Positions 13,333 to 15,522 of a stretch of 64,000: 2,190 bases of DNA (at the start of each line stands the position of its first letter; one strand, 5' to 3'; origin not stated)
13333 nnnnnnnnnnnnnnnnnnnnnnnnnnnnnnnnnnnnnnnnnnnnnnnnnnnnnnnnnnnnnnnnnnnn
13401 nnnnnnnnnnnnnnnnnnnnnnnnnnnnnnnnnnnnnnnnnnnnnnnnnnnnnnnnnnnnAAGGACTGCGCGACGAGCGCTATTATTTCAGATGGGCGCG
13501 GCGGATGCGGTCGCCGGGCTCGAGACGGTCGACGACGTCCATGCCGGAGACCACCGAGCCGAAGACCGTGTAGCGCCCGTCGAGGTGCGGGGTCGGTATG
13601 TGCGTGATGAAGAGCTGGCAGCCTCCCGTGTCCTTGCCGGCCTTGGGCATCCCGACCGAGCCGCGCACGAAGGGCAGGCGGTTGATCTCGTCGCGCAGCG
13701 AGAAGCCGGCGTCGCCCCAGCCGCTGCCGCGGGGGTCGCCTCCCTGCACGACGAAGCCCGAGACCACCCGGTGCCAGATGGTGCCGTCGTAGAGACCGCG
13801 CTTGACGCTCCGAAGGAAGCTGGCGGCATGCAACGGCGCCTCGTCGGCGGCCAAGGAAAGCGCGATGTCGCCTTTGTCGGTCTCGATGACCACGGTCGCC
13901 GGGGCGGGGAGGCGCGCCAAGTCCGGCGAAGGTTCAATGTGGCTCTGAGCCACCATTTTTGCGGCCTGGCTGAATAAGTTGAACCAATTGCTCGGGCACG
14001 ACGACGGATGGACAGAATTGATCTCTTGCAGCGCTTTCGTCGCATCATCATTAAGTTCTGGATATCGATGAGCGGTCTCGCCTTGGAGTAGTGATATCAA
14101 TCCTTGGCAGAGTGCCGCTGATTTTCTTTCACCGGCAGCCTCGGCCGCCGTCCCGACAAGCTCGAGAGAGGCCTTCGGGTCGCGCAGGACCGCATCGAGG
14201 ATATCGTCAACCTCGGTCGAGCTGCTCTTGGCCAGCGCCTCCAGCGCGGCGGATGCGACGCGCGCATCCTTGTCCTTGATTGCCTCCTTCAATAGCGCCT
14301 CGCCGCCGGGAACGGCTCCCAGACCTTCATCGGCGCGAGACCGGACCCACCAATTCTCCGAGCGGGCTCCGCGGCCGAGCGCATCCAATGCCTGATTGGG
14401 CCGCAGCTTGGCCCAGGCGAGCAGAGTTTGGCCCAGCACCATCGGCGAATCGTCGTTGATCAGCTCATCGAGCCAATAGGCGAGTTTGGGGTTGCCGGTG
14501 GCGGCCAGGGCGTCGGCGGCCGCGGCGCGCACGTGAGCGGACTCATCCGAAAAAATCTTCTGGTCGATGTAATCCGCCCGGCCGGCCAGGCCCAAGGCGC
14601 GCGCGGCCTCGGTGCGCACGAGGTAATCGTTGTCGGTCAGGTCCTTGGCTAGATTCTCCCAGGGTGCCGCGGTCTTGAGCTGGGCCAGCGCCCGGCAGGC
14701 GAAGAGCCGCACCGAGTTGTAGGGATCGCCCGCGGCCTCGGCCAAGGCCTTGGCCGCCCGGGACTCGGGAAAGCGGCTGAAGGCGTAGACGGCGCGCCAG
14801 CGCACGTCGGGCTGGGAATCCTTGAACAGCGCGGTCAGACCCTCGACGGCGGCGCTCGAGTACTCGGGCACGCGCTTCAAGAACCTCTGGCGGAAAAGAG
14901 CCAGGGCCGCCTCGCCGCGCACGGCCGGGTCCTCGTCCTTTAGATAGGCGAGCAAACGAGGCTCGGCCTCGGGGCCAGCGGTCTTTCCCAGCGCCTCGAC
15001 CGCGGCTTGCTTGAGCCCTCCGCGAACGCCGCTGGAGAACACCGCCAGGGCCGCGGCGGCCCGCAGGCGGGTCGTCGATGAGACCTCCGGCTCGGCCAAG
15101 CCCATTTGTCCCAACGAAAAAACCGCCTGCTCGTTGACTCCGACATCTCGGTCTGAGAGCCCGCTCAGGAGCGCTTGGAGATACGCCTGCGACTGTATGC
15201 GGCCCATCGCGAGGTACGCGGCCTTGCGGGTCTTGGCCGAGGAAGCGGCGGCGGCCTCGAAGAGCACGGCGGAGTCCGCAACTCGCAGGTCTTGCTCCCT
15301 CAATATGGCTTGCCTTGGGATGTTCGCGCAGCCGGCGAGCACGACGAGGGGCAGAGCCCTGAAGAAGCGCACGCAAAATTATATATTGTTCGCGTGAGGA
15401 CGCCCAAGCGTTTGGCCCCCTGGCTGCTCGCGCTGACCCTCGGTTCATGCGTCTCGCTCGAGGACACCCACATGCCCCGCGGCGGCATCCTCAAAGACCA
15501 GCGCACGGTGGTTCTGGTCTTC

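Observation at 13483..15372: Lipoprotein fusing about 470 aa of HEAT/PBS-lyase repeats to a cyclophilin PPIase domain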

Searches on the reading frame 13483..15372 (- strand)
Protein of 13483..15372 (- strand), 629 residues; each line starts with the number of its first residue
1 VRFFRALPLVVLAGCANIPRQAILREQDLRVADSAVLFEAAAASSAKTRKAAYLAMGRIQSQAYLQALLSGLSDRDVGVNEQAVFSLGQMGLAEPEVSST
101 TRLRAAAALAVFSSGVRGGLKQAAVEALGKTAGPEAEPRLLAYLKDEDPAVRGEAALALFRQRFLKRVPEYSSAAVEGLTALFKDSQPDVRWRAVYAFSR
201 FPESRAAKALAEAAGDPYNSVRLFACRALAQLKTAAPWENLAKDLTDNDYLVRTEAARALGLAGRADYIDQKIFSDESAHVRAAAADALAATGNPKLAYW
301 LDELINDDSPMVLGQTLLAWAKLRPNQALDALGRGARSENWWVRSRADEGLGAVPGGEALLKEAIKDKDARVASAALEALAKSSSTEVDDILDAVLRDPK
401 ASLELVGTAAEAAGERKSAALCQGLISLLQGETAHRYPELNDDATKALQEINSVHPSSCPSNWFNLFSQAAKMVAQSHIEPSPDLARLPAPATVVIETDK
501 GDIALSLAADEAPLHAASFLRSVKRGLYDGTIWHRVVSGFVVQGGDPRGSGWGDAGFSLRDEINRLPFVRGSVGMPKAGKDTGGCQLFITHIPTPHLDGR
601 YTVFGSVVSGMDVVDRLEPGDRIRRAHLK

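Call 3: search_protein_families(library=pfam, proteins=[window:13483-15372:-], max_evalue=0.01)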
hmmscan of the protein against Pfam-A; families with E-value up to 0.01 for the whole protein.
window:13483-15372:- (629 aa): 7 families
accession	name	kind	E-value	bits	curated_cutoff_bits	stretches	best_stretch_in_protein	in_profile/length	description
PF13646.12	HEAT_2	-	8.7e-43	145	27.7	7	178-261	3-88/88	HEAT repeats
PF00160.26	Pro_isomerase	-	2.7e-37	128.9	21.7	1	494-620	2-140/159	Cyclophilin type peptidyl-prolyl cis-trans isomerase/CLD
PF02985.28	HEAT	-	6.1e-18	63.7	23.5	0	210-232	5-27/31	HEAT repeat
PF13513.12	HEAT_EZ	-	3.2e-10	40.7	27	0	171-201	25-55/55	HEAT-like repeat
PF12717.13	Cnd1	-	4.5e-09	37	26.4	1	138-204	24-88/162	non-SMC mitotic condensation complex subunit 1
PF03130.22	HEAT_PBS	-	2.1e-07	31.2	20.9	0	122-146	3-27/27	PBS lyase HEAT-like repeat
PF01602.26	Adaptin_N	-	1.8e-05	23.9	37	1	136-204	115-179/524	Adaptin N terminal region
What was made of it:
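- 13948..15315 (-): HEAT/PBS-type alpha-solenoid, residues ~20-475 (29 helices, about 14 hairpins). The N-terminal cap helix carries the conserved E27-D28-x-R30 motif. Pfam HEAT_2 E=8.7e-43 (call 3).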

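Call 4: search_protein_families(library=ncbifam, proteins=[window:13483-15372:-], max_evalue=0.01)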
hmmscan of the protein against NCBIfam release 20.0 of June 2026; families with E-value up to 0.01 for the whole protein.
window:13483-15372:- (629 aa): 9 families
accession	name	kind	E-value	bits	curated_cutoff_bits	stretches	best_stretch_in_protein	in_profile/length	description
NF008151.0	PRK10903.1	equivalog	1.3e-17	63.9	308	1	490-617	27-162/190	peptidylprolyl isomerase A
NF010374.0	PRK13800.1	equivalog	4.8e-15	54.9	1196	3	240-402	719-886/898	fumarate reductase/succinate dehydrogenase flavoprotein subunit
NF008057.0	PRK10791.1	equivalog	6.5e-14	52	297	1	494-618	2-137/164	peptidylprolyl isomerase B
NF045915.1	PhycobilmeDegNblB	equivalog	2.5e-12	46.8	300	1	222-401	18-206/214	phycobilisome degradation protein NblB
NF058502.1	phyc_lyase_CpcE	equivalog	1.8e-08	34.2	330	1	49-233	59-236/260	C-phycocyanin alpha-cysteine-84 phycocyanobilin lyase subunit CpcE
NF007244.0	PRK09687.1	equivalog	1.1e-07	31.5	275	1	144-301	99-259/285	putative lyase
TIGR02270.1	TIGR02270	subfamily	7e-07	28.6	206.8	1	117-307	99-280/410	TIGR02270 family protein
NF045662.1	DVU0298_fam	equivalog_domain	9.6e-07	28.6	75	0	135-160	145-170/213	DVU0298 family protein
NF058505.1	phyc_lyase_CpeY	equivalog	9.9e-05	21.1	600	0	47-97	67-117/419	C-phycoerythrin alpha-cysteine-82 phycoerythrobilin lyase CpeY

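Call 5: find_homologous_proteins(query=window:13483-15372:-, max_evalue=0.00001)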
Query window:13483-15372:- (629 aa): 650 proteins with E <= 0.00001 among 8000 candidates; the best 120 are listed.
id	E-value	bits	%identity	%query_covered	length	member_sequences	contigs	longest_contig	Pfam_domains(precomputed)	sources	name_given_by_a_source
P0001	0.0e+0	1374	100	100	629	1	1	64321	PF12717.14,PF00160.27,PF02985.29,PF03130.23,PF13513.13,PF01602.27,PF13646.13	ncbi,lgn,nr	ncbi:MAG: HEAT repeat domain-containing protein [Elusimicrobia bacterium]|nr:HEAT repeat domain-cont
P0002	8.5e-223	760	61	100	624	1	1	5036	PF12717.14,PF00160.27,PF02985.29,PF03130.23,PF13513.13,PF01602.27,PF13646.13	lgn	-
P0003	3.9e-211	721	58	100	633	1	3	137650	PF12717.14,PF00160.27,PF02985.29,PF13513.13,PF13646.13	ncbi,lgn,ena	-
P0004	1.6e-170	587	52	97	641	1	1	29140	PF00160.27,PF02985.29,PF13513.13,PF13646.13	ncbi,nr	ncbi:MAG: peptidylprolyl isomerase [Elusimicrobia bacterium]|nr:peptidylprolyl isomerase [Elusimicro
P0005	1.6e-170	587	52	97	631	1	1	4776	PF00160.27,PF02985.29,PF13513.13,PF13646.13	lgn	-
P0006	1.2e-169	584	54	91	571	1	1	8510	PF00160.27,PF02985.29,PF13513.13,PF13646.13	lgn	-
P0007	1.8e-168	580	54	97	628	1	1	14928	PF12717.14,PF00160.27,PF02985.29,PF13513.13,PF13646.13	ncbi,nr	ncbi:MAG: HEAT repeat domain-containing protein [Elusimicrobia bacterium]|nr:HEAT repeat domain-cont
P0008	3.6e-168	579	52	98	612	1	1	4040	PF12717.14,PF00160.27,PF02985.29,PF13513.13,PF13646.13,PF23227.2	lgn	-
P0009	4.6e-167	575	51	100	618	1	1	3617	PF12717.14,PF00160.27,PF02985.29,PF03130.23,PF20168.5,PF13513.13,PF13646.13,PF23227.2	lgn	-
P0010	1.7e-165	570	52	97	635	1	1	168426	PF21581.4,PF12717.14,PF00160.27,PF02985.29,PF13513.13,PF01602.27,PF13646.13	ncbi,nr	ncbi:MAG: HEAT repeat domain-containing protein [Elusimicrobia bacterium]|nr:HEAT repeat domain-cont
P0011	2.2e-165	570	51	97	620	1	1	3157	PF12717.14,PF00160.27,PF02985.29,PF13513.13,PF13646.13,PF23227.2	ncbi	-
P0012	4.7e-165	569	50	97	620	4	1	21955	PF12717.14,PF00160.27,PF02985.29,PF13513.13,PF13646.13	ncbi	-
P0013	5.7e-163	562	51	96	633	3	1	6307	PF12717.14,PF00160.27,PF02985.29,PF13513.13,PF13646.13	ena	-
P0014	1.5e-162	561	50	97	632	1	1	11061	PF12717.14,PF00160.27,PF02985.29,PF13513.13,PF13646.13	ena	-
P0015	1.6e-162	560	50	100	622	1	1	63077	PF12717.14,PF00160.27,PF02985.29,PF03130.23,PF13513.13,PF01602.27,PF13646.13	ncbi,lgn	-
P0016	2.3e-162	560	50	97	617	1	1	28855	PF12717.14,PF00160.27,PF02985.29,PF03130.23,PF13513.13,PF01602.27,PF13646.13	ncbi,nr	ncbi:MAG: HEAT repeat domain-containing protein [Elusimicrobia bacterium]|nr:HEAT repeat domain-cont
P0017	8.7e-162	558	50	98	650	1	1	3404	PF12717.14,PF00160.27,PF02985.29,PF13646.13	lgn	-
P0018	1.6e-161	557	52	97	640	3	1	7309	PF12717.14,PF00160.27,PF02985.29,PF13646.13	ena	-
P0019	6.4e-161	555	47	100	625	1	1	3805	PF00160.27,PF02985.29,PF03130.23,PF13513.13,PF13646.13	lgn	-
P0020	1.7e-160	554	49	97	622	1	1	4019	PF12717.14,PF00160.27,PF02985.29,PF03130.23,PF01602.27,PF13646.13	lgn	-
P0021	7.6e-159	548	49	100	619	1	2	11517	PF12717.14,PF00160.27,PF02985.29,PF20168.5,PF13646.13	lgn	-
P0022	2.9e-156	540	49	98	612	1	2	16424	PF00160.27,PF02985.29,PF13646.13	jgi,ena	jgi:cyclophilin family peptidyl-prolyl cis-trans isomerase/HEAT repeat protein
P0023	4.6e-155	536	50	97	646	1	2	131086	PF00160.27,PF02985.29,PF13513.13,PF13646.13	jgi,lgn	jgi:cyclophilin family peptidyl-prolyl cis-trans isomerase/HEAT repeat protein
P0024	5.3e-154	532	49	97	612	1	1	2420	PF12717.14,PF00160.27,PF02985.29,PF13646.13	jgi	jgi:cyclophilin family peptidyl-prolyl cis-trans isomerase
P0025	5.2e-149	516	51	91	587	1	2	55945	PF00160.27,PF02985.29,PF13646.13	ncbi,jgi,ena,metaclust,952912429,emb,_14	jgi:cyclophilin family peptidyl-prolyl cis-trans isomerase/HEAT repeat protein|metaclust:\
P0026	5.7e-148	512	50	91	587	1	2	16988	PF00160.27,PF02985.29,PF13646.13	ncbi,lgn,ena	-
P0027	1.0e-147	512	50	91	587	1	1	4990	PF00160.27,PF02985.29,PF13646.13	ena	-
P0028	3.3e-147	510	52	87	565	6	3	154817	PF12717.14,PF00160.27,PF02985.29,PF13646.13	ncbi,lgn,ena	ncbi:MAG: peptidylprolyl isomerase [Elusimicrobiota bacterium]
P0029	8.3e-147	509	50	91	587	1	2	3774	PF00160.27,PF02985.29,PF13646.13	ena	-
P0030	2.3e-146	507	52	91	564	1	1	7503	PF00160.27,PF02985.29,PF13646.13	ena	-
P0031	2.1e-145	504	47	100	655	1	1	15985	PF00160.27,PF02985.29,PF13646.13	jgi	jgi:cyclophilin family peptidyl-prolyl cis-trans isomerase/HEAT repeat protein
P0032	2.7e-145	504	51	87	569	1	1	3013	PF00160.27,PF02985.29,PF13646.13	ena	-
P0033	2.7e-145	504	51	91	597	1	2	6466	PF12717.14,PF00160.27,PF02985.29,PF13513.13,PF13646.13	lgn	-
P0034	6.4e-144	499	49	93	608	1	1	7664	PF00160.27,PF02985.29,PF13513.13,PF13646.13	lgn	-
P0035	1.9e-143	498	49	91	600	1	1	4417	PF12717.14,PF00160.27,PF02985.29,PF13513.13,PF13646.13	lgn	-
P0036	2.9e-143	497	47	98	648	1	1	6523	PF12717.14,PF00160.27,PF02985.29,PF13646.13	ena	-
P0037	2.9e-142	494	49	91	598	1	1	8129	PF00160.27,PF02985.29,PF13513.13,PF13646.13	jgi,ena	-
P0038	3.3e-142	493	49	91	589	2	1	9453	PF12717.14,PF00160.27,PF02985.29,PF13513.13,PF13646.13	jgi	jgi:cyclophilin family peptidyl-prolyl cis-trans isomerase/HEAT repeat protein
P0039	1.6e-141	491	50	89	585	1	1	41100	PF12717.14,PF00160.27,PF02985.29,PF13646.13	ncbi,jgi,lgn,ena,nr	ncbi:MAG TPA: peptidylprolyl isomerase [Elusimicrobiota bacterium]|nr:peptidylprolyl isomerase [Elus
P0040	2.7e-141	490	50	91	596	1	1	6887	PF00160.27,PF02985.29,PF13513.13,PF13646.13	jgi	jgi:cyclophilin family peptidyl-prolyl cis-trans isomerase/HEAT repeat protein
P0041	6.0e-140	486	51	87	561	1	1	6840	PF00160.27,PF02985.29,PF13646.13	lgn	-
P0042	9.9e-140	485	48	91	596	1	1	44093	PF00160.27,PF02985.29,PF13646.13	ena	-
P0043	1.2e-139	485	51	87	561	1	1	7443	PF00160.27,PF02985.29,PF13646.13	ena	-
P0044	1.5e-138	481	48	91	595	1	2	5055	PF00160.27,PF02985.29,PF13513.13,PF13646.13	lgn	-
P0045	2.2e-138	481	49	91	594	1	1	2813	PF00160.27,PF02985.29,PF13513.13,PF13646.13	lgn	-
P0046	1.1e-137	478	50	89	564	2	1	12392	PF12717.14,PF00160.27,PF02985.29,PF13646.13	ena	-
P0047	5.1e-137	476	49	90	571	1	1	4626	PF00160.27,PF02985.29,PF13513.13,PF13646.13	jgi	jgi:cyclophilin family peptidyl-prolyl cis-trans isomerase/HEAT repeat protein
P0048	5.7e-137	476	49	90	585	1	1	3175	PF00160.27,PF02985.29,PF13646.13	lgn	-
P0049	1.0e-136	475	48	91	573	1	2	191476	PF00160.27,PF02985.29,PF13646.13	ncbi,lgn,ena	-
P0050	1.2e-136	475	47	91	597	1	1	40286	PF00160.27,PF02985.29,PF13513.13,PF13646.13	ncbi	ncbi:MAG: peptidylprolyl isomerase [Elusimicrobiota bacterium]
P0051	2.0e-136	474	51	81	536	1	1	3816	PF00160.27,PF02985.29,PF13513.13,PF13646.13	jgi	jgi:cyclophilin family peptidyl-prolyl cis-trans isomerase/HEAT repeat protein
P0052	2.1e-136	474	49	86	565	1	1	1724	PF12717.14,PF00160.27,PF02985.29,PF13513.13,PF13646.13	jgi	jgi:cyclophilin family peptidyl-prolyl cis-trans isomerase/HEAT repeat protein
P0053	2.3e-136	474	48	91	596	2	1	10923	PF00160.27,PF02985.29,PF13646.13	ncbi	ncbi:MAG: peptidylprolyl isomerase [Elusimicrobiota bacterium]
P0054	3.3e-136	474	48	91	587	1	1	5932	PF00160.27,PF02985.29,PF13646.13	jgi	jgi:cyclophilin family peptidyl-prolyl cis-trans isomerase/HEAT repeat protein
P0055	3.3e-136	474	49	91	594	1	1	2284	PF12717.14,PF00160.27,PF02985.29,PF13513.13,PF13646.13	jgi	jgi:cyclophilin family peptidyl-prolyl cis-trans isomerase/HEAT repeat protein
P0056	4.5e-136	473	47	93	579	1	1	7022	PF00160.27,PF02985.29,PF13513.13,PF13646.13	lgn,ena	-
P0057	4.5e-136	473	47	90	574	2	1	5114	PF00160.27,PF02985.29,PF13513.13,PF13646.13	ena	-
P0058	6.8e-136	473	50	87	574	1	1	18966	PF00160.27,PF02985.29,PF13513.13,PF13646.13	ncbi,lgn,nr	ncbi:MAG: peptidylprolyl isomerase [Elusimicrobia bacterium]|nr:peptidylprolyl isomerase [Elusimicro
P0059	9.3e-136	472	48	91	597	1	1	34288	PF12717.14,PF00160.27,PF02985.29,PF13513.13,PF13646.13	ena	-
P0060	1.3e-135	472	48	91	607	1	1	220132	PF00160.27,PF02985.29,PF13513.13,PF13646.13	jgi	jgi:cyclophilin family peptidyl-prolyl cis-trans isomerase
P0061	1.3e-135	472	48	91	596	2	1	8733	PF00160.27,PF02985.29,PF13513.13,PF13646.13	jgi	jgi:cyclophilin family peptidyl-prolyl cis-trans isomerase/HEAT repeat protein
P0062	1.7e-135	471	49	91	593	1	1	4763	PF00160.27,PF02985.29,PF13513.13,PF13646.13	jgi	jgi:cyclophilin family peptidyl-prolyl cis-trans isomerase/HEAT repeat protein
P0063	2.1e-135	471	50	89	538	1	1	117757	PF12717.14,PF00160.27,PF02985.29,PF13513.13,PF01602.27,PF13646.13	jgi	jgi:cyclophilin family peptidyl-prolyl cis-trans isomerase/HEAT repeat protein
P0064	2.1e-135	471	48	91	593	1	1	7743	PF00160.27,PF02985.29,PF13646.13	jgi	jgi:cyclophilin family peptidyl-prolyl cis-trans isomerase/HEAT repeat protein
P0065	4.5e-135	470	48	94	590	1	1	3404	PF00160.27,PF02985.29,PF13646.13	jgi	-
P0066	7.8e-135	469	49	87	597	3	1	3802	PF00160.27,PF02985.29,PF13646.13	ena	-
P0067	9.2e-135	469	48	91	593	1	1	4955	PF00160.27,PF02985.29,PF13513.13,PF13646.13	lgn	-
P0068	1.0e-134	469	48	89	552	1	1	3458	PF00160.27,PF02985.29,PF13513.13,PF13646.13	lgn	-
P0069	1.2e-134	468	49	91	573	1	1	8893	PF00160.27,PF02985.29,PF13646.13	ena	-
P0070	1.5e-134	468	46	92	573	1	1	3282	PF00160.27,PF02985.29,PF13513.13,PF13646.13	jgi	jgi:cyclophilin family peptidyl-prolyl cis-trans isomerase/HEAT repeat protein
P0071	1.5e-134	468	46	90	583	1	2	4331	PF00160.27,PF02985.29,PF13513.13,PF13646.13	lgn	-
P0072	1.8e-134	468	47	91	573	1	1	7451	PF00160.27,PF02985.29,PF13513.13,PF13646.13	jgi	jgi:cyclophilin family peptidyl-prolyl cis-trans isomerase/HEAT repeat protein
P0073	2.0e-134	468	48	90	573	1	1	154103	PF00160.27,PF02985.29,PF13513.13,PF13646.13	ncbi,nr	ncbi:MAG: peptidylprolyl isomerase [Elusimicrobia bacterium]|nr:peptidylprolyl isomerase [Elusimicro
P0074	2.8e-134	467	48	89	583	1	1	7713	PF00160.27,PF02985.29,PF13513.13,PF13646.13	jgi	-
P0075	7.6e-134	466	47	91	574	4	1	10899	PF00160.27,PF02985.29,PF13513.13,PF13646.13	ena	-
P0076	8.6e-134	466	46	94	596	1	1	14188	PF00160.27,PF02985.29,PF13646.13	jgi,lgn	jgi:cyclophilin family peptidyl-prolyl cis-trans isomerase/HEAT repeat protein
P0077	1.3e-133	465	47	91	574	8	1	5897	PF00160.27,PF02985.29,PF13513.13,PF13646.13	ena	-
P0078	1.4e-133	465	47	89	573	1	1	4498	PF00160.27,PF02985.29,PF13513.13,PF13646.13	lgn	-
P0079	2.0e-133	464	49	87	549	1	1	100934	PF00160.27,PF02985.29,PF13513.13,PF13646.13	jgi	jgi:cyclophilin family peptidyl-prolyl cis-trans isomerase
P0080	2.1e-133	464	47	96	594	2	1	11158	PF00160.27,PF02985.29,PF13646.13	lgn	-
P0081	2.5e-133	464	47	87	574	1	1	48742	PF00160.27,PF02985.29,PF13513.13,PF13646.13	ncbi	-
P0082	2.8e-133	464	46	92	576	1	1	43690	PF00160.27,PF02985.29,PF13513.13,PF13646.13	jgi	-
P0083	4.4e-133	463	49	90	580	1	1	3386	PF00160.27,PF02985.29,PF13646.13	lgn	-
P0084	7.6e-133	462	47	87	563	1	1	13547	PF00160.27,PF02985.29,PF13646.13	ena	-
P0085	8.1e-133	462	48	91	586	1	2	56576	PF00160.27,PF02985.29,PF13513.13,PF13646.13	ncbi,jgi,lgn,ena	jgi:cyclophilin family peptidyl-prolyl cis-trans isomerase/HEAT repeat protein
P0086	9.8e-133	462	45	98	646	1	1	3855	PF21581.4,PF12717.14,PF00160.27,PF00514.30,PF02985.29,PF20168.5,PF13513.13,PF01602.27,PF13646.13,PF23227.2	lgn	-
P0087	1.4e-132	462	46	91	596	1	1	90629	PF00160.27,PF02985.29,PF13513.13,PF13646.13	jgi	jgi:cyclophilin family peptidyl-prolyl cis-trans isomerase/HEAT repeat protein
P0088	2.1e-132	461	49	86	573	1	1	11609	PF00160.27,PF02985.29,PF13513.13,PF13646.13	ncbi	-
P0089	2.7e-132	461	46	91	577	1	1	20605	PF00160.27,PF02985.29,PF13513.13,PF13646.13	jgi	-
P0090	1.3e-131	458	46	95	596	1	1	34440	PF00160.27,PF02985.29,PF13513.13,PF13646.13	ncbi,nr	ncbi:MAG: peptidylprolyl isomerase [Elusimicrobiota bacterium]|nr:peptidylprolyl isomerase [Elusimic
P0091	2.1e-131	458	48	91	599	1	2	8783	PF00160.27,PF02985.29,PF13513.13,PF13646.13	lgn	-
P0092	3.1e-131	457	47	89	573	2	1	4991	PF00160.27,PF02985.29,PF13513.13,PF13646.13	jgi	jgi:cyclophilin family peptidyl-prolyl cis-trans isomerase/HEAT repeat protein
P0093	5.0e-131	456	47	94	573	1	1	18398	PF00160.27,PF02985.29,PF13513.13,PF13646.13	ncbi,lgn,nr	ncbi:MAG: peptidylprolyl isomerase [Elusimicrobiota bacterium]|nr:peptidylprolyl isomerase [Elusimic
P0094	5.1e-131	456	48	91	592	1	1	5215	PF00160.27,PF02985.29,PF13513.13,PF13646.13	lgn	-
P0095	5.7e-131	456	49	86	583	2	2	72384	PF00160.27,PF02985.29,PF13646.13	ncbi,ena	-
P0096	7.2e-131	456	46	89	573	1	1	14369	PF00160.27,PF02985.29,PF13646.13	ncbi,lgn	-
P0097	9.0e-131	456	46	94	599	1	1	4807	PF00160.27,PF02985.29,PF13646.13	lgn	-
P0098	1.2e-130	455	47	89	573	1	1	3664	PF00160.27,PF02985.29,PF13513.13,PF13646.13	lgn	-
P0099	2.0e-130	454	49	87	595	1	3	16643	PF00160.27,PF13646.13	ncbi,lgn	-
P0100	5.4e-130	453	47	91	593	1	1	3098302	PF00160.27,PF02985.29,PF13513.13,PF13646.13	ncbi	-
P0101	8.5e-130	452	45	95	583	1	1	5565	PF00160.27,PF02985.29,PF13513.13,PF13646.13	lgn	-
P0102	1.4e-129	452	47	89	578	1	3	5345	PF00160.27,PF02985.29,PF13513.13,PF13646.13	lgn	-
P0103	1.5e-129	452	47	89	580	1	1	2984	PF00160.27,PF02985.29,PF13646.13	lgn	-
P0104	2.7e-129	451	49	87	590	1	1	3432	PF00160.27,PF02985.29,PF13646.13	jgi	jgi:cyclophilin family peptidyl-prolyl cis-trans isomerase/HEAT repeat protein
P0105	8.7e-129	449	47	87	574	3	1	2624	PF00160.27,PF02985.29,PF13513.13,PF13646.13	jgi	jgi:cyclophilin family peptidyl-prolyl cis-trans isomerase/HEAT repeat protein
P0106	1.6e-128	448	48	87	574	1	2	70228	PF00160.27,PF02985.29,PF13646.13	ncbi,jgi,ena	-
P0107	2.9e-128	447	52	74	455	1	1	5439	PF00160.27,PF02985.29,PF13646.13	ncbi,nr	ncbi:MAG: peptidylprolyl isomerase [Elusimicrobia bacterium]|nr:peptidylprolyl isomerase [Elusimicro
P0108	1.3e-127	445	45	91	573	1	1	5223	PF00160.27,PF02985.29,PF13513.13,PF13646.13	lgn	-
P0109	2.8e-127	444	45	96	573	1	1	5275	PF00160.27,PF02985.29,PF13513.13,PF13646.13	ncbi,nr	ncbi:MAG: peptidylprolyl isomerase [Elusimicrobia bacterium]|nr:peptidylprolyl isomerase [Elusimicro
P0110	4.4e-127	443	43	100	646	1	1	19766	PF21581.4,PF12717.14,PF00160.27,PF02985.29,PF20168.5,PF13513.13,PF01602.27,PF13646.13,PF23227.2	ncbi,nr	ncbi:MAG: peptidylprolyl isomerase [Elusimicrobia bacterium]|nr:peptidylprolyl isomerase [Elusimicro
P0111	1.2e-126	442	49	91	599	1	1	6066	PF00160.27,PF02985.29,PF13513.13,PF13646.13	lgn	-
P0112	1.7e-126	442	44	97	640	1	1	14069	PF21581.4,PF12717.14,PF00160.27,PF02985.29,PF20168.5,PF13513.13,PF01602.27,PF13646.13,PF23227.2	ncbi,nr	ncbi:MAG: HEAT repeat domain-containing protein [Elusimicrobia bacterium]|nr:HEAT repeat domain-cont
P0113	3.0e-126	441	48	88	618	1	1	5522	PF00160.27,PF02985.29,PF13513.13,PF13646.13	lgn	-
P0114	4.2e-126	440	47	91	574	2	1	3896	PF00160.27,PF02985.29,PF13513.13,PF13646.13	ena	-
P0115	1.6e-125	438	46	91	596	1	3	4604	PF00160.27,PF02985.29,PF13513.13,PF13646.13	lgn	-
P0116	2.3e-125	438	45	91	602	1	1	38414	PF00160.27,PF02985.29,PF13646.13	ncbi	ncbi:MAG: peptidylprolyl isomerase [Elusimicrobiota bacterium]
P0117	7.0e-125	436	47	91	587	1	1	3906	PF12717.14,PF00160.27,PF02985.29,PF13513.13,PF13646.13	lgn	-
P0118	5.0e-124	433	47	89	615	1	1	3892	PF00160.27,PF02985.29,PF13513.13,PF13646.13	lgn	-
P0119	3.1e-123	431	43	100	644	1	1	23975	PF21581.4,PF12717.14,PF00160.27,PF25786.1,PF13251.13,PF02985.29,PF20168.5,PF13513.13,PF01602.27,PF13646.13,PF23227.2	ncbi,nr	ncbi:MAG: HEAT repeat domain-containing protein [Elusimicrobia bacterium]|nr:HEAT repeat domain-cont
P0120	3.5e-122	427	47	88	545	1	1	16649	PF00160.27,PF02985.29,PF13646.13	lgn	-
